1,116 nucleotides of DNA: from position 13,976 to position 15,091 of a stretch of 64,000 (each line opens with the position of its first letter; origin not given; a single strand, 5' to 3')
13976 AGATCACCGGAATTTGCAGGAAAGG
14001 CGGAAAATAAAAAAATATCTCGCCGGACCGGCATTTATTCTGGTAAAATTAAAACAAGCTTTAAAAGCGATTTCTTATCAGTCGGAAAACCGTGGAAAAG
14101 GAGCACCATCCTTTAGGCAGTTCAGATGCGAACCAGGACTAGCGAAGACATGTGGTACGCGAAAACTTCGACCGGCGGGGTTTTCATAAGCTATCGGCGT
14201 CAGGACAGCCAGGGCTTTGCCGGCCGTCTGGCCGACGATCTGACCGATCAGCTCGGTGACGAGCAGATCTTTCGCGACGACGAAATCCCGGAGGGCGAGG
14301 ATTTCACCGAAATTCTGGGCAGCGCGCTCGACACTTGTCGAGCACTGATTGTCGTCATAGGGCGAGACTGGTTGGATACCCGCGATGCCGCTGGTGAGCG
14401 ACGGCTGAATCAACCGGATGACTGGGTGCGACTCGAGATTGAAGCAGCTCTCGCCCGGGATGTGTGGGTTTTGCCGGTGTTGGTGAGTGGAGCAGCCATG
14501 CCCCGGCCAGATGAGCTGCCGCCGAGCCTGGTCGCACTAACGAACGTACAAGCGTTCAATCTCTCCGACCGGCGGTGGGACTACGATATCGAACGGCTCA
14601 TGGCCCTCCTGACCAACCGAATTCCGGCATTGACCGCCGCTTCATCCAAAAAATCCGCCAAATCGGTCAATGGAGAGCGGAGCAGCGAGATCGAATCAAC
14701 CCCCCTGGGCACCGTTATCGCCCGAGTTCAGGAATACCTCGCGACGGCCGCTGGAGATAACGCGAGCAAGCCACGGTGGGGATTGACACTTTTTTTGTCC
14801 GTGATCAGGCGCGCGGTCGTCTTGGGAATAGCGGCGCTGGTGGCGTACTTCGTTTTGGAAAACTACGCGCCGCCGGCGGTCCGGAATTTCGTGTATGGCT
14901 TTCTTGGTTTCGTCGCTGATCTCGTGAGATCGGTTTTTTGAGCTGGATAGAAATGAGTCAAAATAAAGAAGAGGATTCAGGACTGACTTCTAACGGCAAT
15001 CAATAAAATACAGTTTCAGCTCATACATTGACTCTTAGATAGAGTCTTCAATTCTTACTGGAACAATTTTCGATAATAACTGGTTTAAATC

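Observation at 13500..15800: GC-rich TIR-domain/transmembrane protein embedded in an AT-rich non-coding island: candidate single-gene NADase defence or abortive-infection module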

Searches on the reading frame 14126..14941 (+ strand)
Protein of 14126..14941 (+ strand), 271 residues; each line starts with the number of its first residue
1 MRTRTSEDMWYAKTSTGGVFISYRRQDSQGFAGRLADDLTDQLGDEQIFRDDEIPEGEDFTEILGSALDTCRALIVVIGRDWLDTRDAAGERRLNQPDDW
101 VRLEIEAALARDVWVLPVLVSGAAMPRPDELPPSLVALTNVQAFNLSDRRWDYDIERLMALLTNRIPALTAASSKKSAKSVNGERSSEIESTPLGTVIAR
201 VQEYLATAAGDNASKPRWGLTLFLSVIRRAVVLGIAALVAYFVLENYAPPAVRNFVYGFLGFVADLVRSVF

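Call 3: search_protein_families(library=pfam, proteins=[window:14126-14941:+], max_evalue=0.1)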
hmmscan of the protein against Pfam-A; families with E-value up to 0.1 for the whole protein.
window:14126-14941:+ (271 aa): 3 families
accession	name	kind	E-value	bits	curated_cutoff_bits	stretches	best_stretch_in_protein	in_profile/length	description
PF13676.11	TIR_2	-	7.2e-14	52.8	28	1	19-158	1-121/122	TIR domain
PF01582.25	TIR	-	0.036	14.3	21.3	1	19-86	4-71/179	TIR domain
PF03772.21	Competence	-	0.061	13.1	23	1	222-267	49-94/270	Competence protein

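Call 4: search_protein_families(library=padloc, proteins=[window:14126-14941:+], max_evalue=0.1)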
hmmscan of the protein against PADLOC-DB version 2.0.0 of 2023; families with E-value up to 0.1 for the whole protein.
window:14126-14941:+ (271 aa): 3 families
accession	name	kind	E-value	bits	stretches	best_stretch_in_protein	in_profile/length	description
PDLC00434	ThsB1|ThsB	-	6.9e-05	20.1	1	18-79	140-200/396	TIR-like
PDLC02012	SAVED5--SAVED_TIR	-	0.004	14.3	1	15-83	12-78/404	-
PDLC05062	PDC-S66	-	0.0056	14.2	1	16-83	148-214/282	-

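Call 7: find_homologous_proteins(query=window:14126-14941:+)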
Query window:14126-14941:+ (271 aa): 1348 proteins with E <= 0.001 among 8000 candidates; the best 120 are listed.
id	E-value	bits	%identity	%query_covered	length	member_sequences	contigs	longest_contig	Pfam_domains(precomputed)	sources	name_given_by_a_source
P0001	2.0e-168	576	100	97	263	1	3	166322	PF13676.12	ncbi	-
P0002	1.2e-69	253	49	96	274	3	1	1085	PF13676.12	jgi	jgi:hypothetical protein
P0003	7.2e-66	240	47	96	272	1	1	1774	PF13676.12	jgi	jgi:hypothetical protein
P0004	8.1e-64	233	51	93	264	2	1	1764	PF13676.12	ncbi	-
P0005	1.0e-62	230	44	93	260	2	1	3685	PF13676.12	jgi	-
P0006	1.1e-62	230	44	92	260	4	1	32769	PF13676.12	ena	-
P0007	1.8e-61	226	44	92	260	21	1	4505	PF13676.12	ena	-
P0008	2.5e-61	225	45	96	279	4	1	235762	PF13676.12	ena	-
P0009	2.8e-61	225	42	94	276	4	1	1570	PF13676.12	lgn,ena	-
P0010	6.3e-61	224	44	94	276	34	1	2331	PF13676.12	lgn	-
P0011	1.1e-60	223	43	92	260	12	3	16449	PF13676.12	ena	-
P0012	4.1e-59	218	43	93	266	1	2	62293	PF13676.12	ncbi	-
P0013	1.6e-58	216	44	92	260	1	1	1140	PF13676.12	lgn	-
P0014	2.4e-58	216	41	93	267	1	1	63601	PF13676.12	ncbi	-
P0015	2.4e-58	215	47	89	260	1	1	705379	PF13676.12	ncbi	-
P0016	3.6e-58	215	45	92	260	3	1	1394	PF13676.12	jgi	jgi:hypothetical protein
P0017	8.1e-58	214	44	92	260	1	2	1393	PF13676.12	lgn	-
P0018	2.2e-57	212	45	62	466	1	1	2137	PF13676.12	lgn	-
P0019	1.8e-56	209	43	88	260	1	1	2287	PF13676.12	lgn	-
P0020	9.5e-56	207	43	90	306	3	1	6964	PF13676.12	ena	-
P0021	2.0e-54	203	57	60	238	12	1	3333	PF13676.12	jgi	jgi:hypothetical protein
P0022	3.4e-54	202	53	66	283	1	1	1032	PF13676.12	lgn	-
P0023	7.7e-54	201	40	92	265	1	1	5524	PF13676.12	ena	-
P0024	8.4e-54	201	40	92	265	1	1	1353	PF13676.12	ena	-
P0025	2.7e-53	199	47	74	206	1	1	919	PF13676.12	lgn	-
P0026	4.9e-53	198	44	93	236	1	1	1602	PF13676.12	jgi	jgi:hypothetical protein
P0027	6.3e-53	198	40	88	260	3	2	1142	PF13676.12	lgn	-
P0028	6.6e-53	198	46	88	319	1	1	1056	PF13676.12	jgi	jgi:hypothetical protein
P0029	6.9e-52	194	45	91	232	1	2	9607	PF13676.12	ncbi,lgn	-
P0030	1.2e-51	194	44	93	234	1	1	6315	PF13676.12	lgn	-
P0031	1.8e-51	193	40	58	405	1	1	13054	PF13676.12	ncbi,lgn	-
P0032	7.2e-51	191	54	68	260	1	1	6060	PF13676.12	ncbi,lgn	-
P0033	6.8e-50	188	42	93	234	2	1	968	PF13676.12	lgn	-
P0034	7.8e-50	188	38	91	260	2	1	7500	PF13676.12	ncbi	-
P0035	1.2e-49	187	41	89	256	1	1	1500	PF13676.12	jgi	jgi:hypothetical protein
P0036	7.9e-49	184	41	92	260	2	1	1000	PF13676.12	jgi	jgi:hypothetical protein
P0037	8.1e-49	184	56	60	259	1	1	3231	PF13676.12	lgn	-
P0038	1.8e-48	183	49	76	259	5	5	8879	PF13676.12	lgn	-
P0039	2.9e-48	182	61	56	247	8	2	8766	PF13676.12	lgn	-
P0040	8.8e-48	181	46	86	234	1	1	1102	PF13676.12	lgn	-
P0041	1.8e-47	180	55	59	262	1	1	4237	PF13676.12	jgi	jgi:hypothetical protein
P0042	2.2e-47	180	40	94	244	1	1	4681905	PF13676.12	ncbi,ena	-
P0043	3.4e-47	179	55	60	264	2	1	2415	PF13676.12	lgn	-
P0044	5.4e-47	178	41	93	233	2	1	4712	PF13676.12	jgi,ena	-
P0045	6.5e-47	178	50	65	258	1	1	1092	PF13676.12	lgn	-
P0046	6.7e-47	178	57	57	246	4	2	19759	PF13676.12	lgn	-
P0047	8.4e-47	178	43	83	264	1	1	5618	PF13676.12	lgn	-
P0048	9.1e-47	178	44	83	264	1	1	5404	PF13676.12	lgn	-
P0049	1.4e-46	177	54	61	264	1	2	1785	PF13676.12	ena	-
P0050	2.7e-46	176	48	78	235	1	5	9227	PF13676.12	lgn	-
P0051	2.9e-46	176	60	52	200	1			PF13676.12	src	-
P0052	3.3e-46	176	46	89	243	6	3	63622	PF13676.12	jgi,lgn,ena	-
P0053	3.9e-46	175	56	58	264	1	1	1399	PF13676.12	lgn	-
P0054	1.2e-45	174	60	52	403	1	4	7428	PF13676.12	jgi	jgi:hypothetical protein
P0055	1.3e-45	174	55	59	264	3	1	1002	PF13676.12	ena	-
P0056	2.3e-45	173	53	59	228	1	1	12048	PF13676.12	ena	-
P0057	2.3e-45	173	59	52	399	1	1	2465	PF13676.12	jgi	jgi:hypothetical protein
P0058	2.4e-45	173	55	56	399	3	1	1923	PF13676.12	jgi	jgi:hypothetical protein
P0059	2.4e-45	173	59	52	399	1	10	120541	PF13676.12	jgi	jgi:TIR domain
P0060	2.4e-45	173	41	88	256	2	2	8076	PF13676.12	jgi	jgi:hypothetical protein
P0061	2.6e-45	173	59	52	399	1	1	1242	PF13676.12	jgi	-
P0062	2.6e-45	173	50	66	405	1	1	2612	PF13676.12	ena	-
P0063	2.7e-45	173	44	89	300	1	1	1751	PF13676.12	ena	-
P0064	3.0e-45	173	60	52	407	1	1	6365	PF13676.12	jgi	jgi:TIR domain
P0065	3.4e-45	172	55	59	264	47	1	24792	PF13676.12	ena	-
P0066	3.4e-45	172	59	53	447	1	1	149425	PF13676.12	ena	-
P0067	3.5e-45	172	51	66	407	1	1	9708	PF13676.12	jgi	jgi:hypothetical protein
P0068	3.9e-45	172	59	52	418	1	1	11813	PF14015.12,PF13676.12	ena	-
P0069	4.4e-45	172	55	59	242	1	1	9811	PF13676.12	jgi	jgi:hypothetical protein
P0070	4.8e-45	172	59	53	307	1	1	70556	PF13676.12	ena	-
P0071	5.5e-45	172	59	52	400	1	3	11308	PF13676.12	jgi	jgi:hypothetical protein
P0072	5.5e-45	172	60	52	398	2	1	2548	PF13676.12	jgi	jgi:hypothetical protein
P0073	5.6e-45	172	55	55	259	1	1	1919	PF13676.12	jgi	-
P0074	5.7e-45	172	52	61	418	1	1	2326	PF13676.12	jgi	jgi:TIR domain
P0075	6.3e-45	172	57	56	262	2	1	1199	PF13676.12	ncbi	-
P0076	6.3e-45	172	59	52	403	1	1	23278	PF13676.12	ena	-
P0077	6.4e-45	172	55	59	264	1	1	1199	PF13676.12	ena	-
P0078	7.3e-45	171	60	52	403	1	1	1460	PF13676.12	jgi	jgi:hypothetical protein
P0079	7.5e-45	171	47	74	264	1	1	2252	PF13676.12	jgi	jgi:hypothetical protein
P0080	7.8e-45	171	59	52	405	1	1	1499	PF13676.12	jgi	jgi:hypothetical protein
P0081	7.9e-45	171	50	66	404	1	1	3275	PF13676.12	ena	-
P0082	7.9e-45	171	52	59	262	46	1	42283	PF13676.12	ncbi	ncbi:MAG: toll/interleukin-1 receptor domain-containing protein [Candidatus Thiodiazotropha sp.]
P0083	8.2e-45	171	53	56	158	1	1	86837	PF13676.12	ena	-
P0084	8.5e-45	171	59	52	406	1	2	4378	PF13676.12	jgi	jgi:hypothetical protein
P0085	8.8e-45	171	60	52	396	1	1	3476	PF13676.12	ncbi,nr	ncbi:MAG TPA: toll/interleukin-1 receptor domain-containing protein [Solirubrobacteraceae bacterium]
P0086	8.9e-45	171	59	52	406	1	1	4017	PF13676.12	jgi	jgi:hypothetical protein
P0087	9.3e-45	171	59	52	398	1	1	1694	PF13676.12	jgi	jgi:hypothetical protein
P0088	9.7e-45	171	60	52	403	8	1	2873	PF13676.12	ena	-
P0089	1.0e-44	171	59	52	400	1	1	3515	PF13676.12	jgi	jgi:hypothetical protein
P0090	1.0e-44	171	59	52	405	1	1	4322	PF13676.12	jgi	jgi:hypothetical protein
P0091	1.0e-44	171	43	89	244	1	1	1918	PF13676.12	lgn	-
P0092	1.1e-44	171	56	58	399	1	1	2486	PF13676.12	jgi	jgi:hypothetical protein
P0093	1.1e-44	171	56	58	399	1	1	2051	PF13676.12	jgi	jgi:TIR domain-containing protein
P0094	1.1e-44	171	56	58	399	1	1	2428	PF13676.12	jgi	-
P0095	1.2e-44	171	53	59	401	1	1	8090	PF13676.12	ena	-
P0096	1.2e-44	171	53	61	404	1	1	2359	PF13676.12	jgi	jgi:hypothetical protein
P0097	1.3e-44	171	59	52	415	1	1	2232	PF13676.12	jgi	jgi:TIR domain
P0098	1.4e-44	170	59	52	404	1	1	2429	PF13676.12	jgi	jgi:hypothetical protein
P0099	1.4e-44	170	59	52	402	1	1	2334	PF13676.12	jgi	jgi:hypothetical protein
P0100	1.4e-44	170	59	52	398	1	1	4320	PF13676.12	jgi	jgi:TIR domain-containing protein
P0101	1.5e-44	170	59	52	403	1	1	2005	PF13676.12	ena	-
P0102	1.5e-44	170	59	52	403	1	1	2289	PF13676.12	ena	-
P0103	1.6e-44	170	58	52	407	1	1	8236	PF13676.12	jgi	jgi:hypothetical protein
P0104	1.6e-44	170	59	52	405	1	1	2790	PF13676.12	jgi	jgi:hypothetical protein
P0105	1.6e-44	170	53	59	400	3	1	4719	PF13676.12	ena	-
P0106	1.7e-44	170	58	52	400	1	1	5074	PF13676.12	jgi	jgi:hypothetical protein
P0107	1.7e-44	170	53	59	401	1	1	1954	PF13676.12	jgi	jgi:TIR domain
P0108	1.7e-44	170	59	52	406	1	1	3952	PF13676.12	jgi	-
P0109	1.8e-44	170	51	64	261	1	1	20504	PF13676.12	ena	-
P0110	1.8e-44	170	59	52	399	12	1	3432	PF13676.12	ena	-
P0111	1.9e-44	170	59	52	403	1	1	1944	PF13676.12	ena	-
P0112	1.9e-44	170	50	66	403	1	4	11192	PF13676.12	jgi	jgi:hypothetical protein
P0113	1.9e-44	170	53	59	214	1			PF13676.12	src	-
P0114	1.9e-44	170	55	60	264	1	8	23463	PF13676.12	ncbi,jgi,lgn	ncbi:MAG: toll/interleukin-1 receptor domain-containing protein [Desulfobacterales bacterium]|jgi:hy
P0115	2.0e-44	170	58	53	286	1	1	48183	PF13676.12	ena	-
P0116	2.0e-44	170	59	52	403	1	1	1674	PF13676.12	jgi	-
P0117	2.0e-44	170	58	52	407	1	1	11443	PF13676.12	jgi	jgi:hypothetical protein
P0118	2.0e-44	170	59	52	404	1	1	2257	PF13676.12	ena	-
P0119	2.0e-44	170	59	52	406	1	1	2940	PF13676.12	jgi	-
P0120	2.2e-44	170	59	52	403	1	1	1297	PF13676.12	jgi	jgi:hypothetical protein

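Call 8: find_encoding_contigs(protein=window:14126-14941:+, flank=10000)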
Protein window:14126-14941:+ (271 aa): no gene with exactly this product is on record in the collection.

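Call 9: find_encoding_contigs(protein=P0001, flank=10000)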
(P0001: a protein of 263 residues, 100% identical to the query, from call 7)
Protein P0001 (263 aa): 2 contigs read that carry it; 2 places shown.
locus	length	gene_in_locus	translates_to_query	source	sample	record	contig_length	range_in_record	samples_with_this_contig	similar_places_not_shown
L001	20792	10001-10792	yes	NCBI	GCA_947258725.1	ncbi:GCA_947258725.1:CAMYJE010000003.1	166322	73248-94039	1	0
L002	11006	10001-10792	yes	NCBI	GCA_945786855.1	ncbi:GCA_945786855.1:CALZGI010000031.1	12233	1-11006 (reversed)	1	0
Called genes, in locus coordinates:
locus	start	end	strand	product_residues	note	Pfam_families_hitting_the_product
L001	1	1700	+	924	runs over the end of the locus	PF10518:TAT_signal (weak), PF04879:Molybdop_Fe4S4, PF00384:Molybdopterin, PF01568:Molydop_binding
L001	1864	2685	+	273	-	PF13187:Fer4_9 (faint), PF13183:Fer4_8 (faint), PF13534:Fer4_17 (faint), PF12797:Fer4_2 (faint), PF00037:Fer4 (weak), PF12838:Fer4_7, PF13237:Fer4_10 (weak), PF12838:Fer4_7 (weak), +4 more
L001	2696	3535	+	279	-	PF12801:Fer4_5, PF12837:Fer4_6 (faint), PF12838:Fer4_7 (faint), PF13484:Fer4_16 (faint), PF00037:Fer4 (faint), PF13237:Fer4_10, PF14697:Fer4_21 (weak)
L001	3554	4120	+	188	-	PF03892:NapB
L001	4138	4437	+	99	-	PF03927:NapD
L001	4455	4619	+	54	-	-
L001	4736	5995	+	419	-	-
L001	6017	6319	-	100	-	PF07238:PilZ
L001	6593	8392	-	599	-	PF05157:MshEN, PF00437:T2SSE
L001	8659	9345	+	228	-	PF03330:DPBB_1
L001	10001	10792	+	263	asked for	PF13676:TIR_2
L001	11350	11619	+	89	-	-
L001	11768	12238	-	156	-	PF10882:bPH_5 (weak)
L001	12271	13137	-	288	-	PF01758:SBF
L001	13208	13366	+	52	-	-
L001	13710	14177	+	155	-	PF02635:DsrE (weak)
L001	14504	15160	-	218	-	PF07884:VKOR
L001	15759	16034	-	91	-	PF07238:PilZ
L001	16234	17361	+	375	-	PF12038:QTMAN_N, PF20706:GT4-conflict (weak), PF00534:Glycos_transf_1, PF13692:Glyco_trans_1_4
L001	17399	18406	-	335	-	PF04055:Radical_SAM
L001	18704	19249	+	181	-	-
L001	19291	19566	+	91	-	-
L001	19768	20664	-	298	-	PF03331:LpxC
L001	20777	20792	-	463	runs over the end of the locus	PF01523:PmbA_TldD_1st, PF19290:PmbA_TldD_2nd, PF19289:PmbA_TldD_3rd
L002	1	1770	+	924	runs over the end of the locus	PF10518:TAT_signal (weak), PF04879:Molybdop_Fe4S4, PF00384:Molybdopterin, PF01568:Molydop_binding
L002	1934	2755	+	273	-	PF13187:Fer4_9 (faint), PF13183:Fer4_8 (faint), PF13534:Fer4_17 (faint), PF12797:Fer4_2 (faint), PF00037:Fer4 (weak), PF12838:Fer4_7, PF13237:Fer4_10 (weak), PF12838:Fer4_7 (weak), +4 more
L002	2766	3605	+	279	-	PF12801:Fer4_5, PF12837:Fer4_6 (faint), PF12838:Fer4_7 (faint), PF13484:Fer4_16 (faint), PF00037:Fer4 (faint), PF13237:Fer4_10, PF14697:Fer4_21 (weak)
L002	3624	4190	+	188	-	PF03892:NapB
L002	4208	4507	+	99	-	PF03927:NapD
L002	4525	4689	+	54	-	-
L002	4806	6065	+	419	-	-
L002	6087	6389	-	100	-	PF07238:PilZ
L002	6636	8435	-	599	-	PF05157:MshEN, PF00437:T2SSE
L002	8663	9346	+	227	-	PF03330:DPBB_1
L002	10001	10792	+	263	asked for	PF13676:TIR_2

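Call 10: find_encoding_contigs(protein=P0042, flank=8000, max_places=3)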
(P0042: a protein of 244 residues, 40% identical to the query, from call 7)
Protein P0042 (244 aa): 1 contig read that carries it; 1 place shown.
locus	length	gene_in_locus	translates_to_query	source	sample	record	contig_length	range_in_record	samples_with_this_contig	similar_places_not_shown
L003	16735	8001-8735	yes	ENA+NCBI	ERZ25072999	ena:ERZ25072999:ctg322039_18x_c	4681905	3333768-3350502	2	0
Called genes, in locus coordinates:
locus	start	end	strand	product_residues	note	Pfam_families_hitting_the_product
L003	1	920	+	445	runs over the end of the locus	PF11638:DnaA_N, PF00308:Bac_DnaA, PF01695:IstB_IS21 (weak), PF08299:Bac_DnaA_C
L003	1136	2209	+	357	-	PF00712:DNA_pol3_beta, PF02767:DNA_pol3_beta_2, PF02768:DNA_pol3_beta_3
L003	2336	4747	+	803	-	PF02518:HATPase_c, PF00204:DNA_gyraseB, PF01751:Toprim, PF21249:GyrB_hook, PF18053:GyrB_insert, PF00986:DNA_gyraseB_C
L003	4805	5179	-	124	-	PF04379:DUF525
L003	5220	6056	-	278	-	PF00149:Metallophos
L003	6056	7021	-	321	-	PF00561:Abhydrolase_1, PF12146:Hydrolase_4, PF12697:Abhydrolase_6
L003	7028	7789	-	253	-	PF04333:MlaA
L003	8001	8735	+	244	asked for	PF13676:TIR_2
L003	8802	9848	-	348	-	PF02424:ApbE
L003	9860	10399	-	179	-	PF05573:NosL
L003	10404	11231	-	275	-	PF12679:ABC2_membrane_2, PF12730:ABC2_membrane_4 (weak), PF10920:DUF2705 (weak), PF12698:ABC2_membrane_3 (weak), PF13346:ABC2_membrane_5 (weak)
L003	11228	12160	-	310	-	PF00005:ABC_tran, PF13304:AAA_21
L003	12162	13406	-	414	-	PF22842:Pel9A-like_beta_helix (faint), PF07602:DUF1565 (faint), PF13229:Beta_helix, PF05048:NosD, PF13229:Beta_helix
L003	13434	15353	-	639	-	PF18793:nos_propeller_2, PF18764:nos_propeller, PF13473:Cupredoxin_1 (weak)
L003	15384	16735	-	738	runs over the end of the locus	PF04205:FMN_bind (weak), PF12801:Fer4_5, PF27538:NosR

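Call 44: search_protein_families(library=pfam, proteins=[L029:2361-3686:+, L031:8497-10329:+, L009:7179-7931:+, L009:8743-9600:-, L007:5871-7814:+, L025:1899-2597:-, L034:4105-6489:+, L042:6562-7887:+], max_evalue=0.001)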
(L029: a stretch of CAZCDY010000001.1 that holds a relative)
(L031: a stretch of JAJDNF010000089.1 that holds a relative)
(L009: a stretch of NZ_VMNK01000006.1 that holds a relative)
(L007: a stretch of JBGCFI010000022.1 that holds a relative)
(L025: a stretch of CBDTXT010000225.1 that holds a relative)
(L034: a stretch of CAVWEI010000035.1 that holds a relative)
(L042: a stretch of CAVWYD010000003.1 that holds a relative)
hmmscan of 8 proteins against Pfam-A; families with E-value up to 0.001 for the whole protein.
L029:2361-3686:+ (441 aa): 0 families

L031:8497-10329:+ (610 aa): 2 families
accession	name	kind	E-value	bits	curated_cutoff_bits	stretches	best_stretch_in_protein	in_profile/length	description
PF03600.22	CitMHS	-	8e-68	229.4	31.9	2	23-539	2-318/336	Citrate transporter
PF02080.26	TrkA_C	-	5.5e-16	58.7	27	2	327-398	1-68/71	TrkA-C domain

L009:7179-7931:+ (250 aa): 1 family
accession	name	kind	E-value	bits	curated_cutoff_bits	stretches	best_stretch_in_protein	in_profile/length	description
PF01925.25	TauE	-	1.3e-46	159.7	32.6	1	13-247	2-237/237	Sulfite exporter TauE/SafE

L009:8743-9600:- (285 aa): 0 families

L007:5871-7814:+ (647 aa): 3 families
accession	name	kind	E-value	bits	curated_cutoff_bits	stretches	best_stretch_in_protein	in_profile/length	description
PF07695.17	7TMR-DISM_7TM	-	1.7e-46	159.2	29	1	200-405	1-205/205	7TM diverse intracellular signalling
PF00990.26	GGDEF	-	1.3e-37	129.5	23.8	1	455-632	3-161/161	Diguanylate cyclase, GGDEF domain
PF07696.17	7TMR-DISMED2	-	1.4e-32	113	22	1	55-187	2-134/136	7TMR-DISM extracellular 2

L025:1899-2597:- (232 aa): 6 families
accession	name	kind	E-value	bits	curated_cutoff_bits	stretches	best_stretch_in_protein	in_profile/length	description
PF01135.25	PCMT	-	1e-62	212.1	20.3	1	40-228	18-208/210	Protein-L-isoaspartate(D-aspartate) O-methyltransferase (PCMT)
PF13847.12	Methyltransf_31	-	9.5e-08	32.3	27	1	99-190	7-109/145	Methyltransferase domain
PF13649.12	Methyltransf_25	-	1.2e-07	32.8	27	1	99-177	1-80/97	Methyltransferase domain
PF08241.18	Methyltransf_11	-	8.7e-06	26.7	21.2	1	100-175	1-74/95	Methyltransferase domain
PF00398.26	RrnaAD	-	1.2e-05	25.1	24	1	92-173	27-109/263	Ribosomal RNA adenine dimethylase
PF08242.18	Methyltransf_12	-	0.00057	21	30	1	100-174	1-78/98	Methyltransferase domain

L034:4105-6489:+ (794 aa): 0 families

L042:6562-7887:+ (441 aa): 0 families

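Call 47: search_dna_similar(query=window:14150-14941:+, collection=phages, mode=protein, max_evalue=0.001, max_rows=15)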
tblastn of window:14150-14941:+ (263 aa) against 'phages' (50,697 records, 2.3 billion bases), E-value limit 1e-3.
No match.
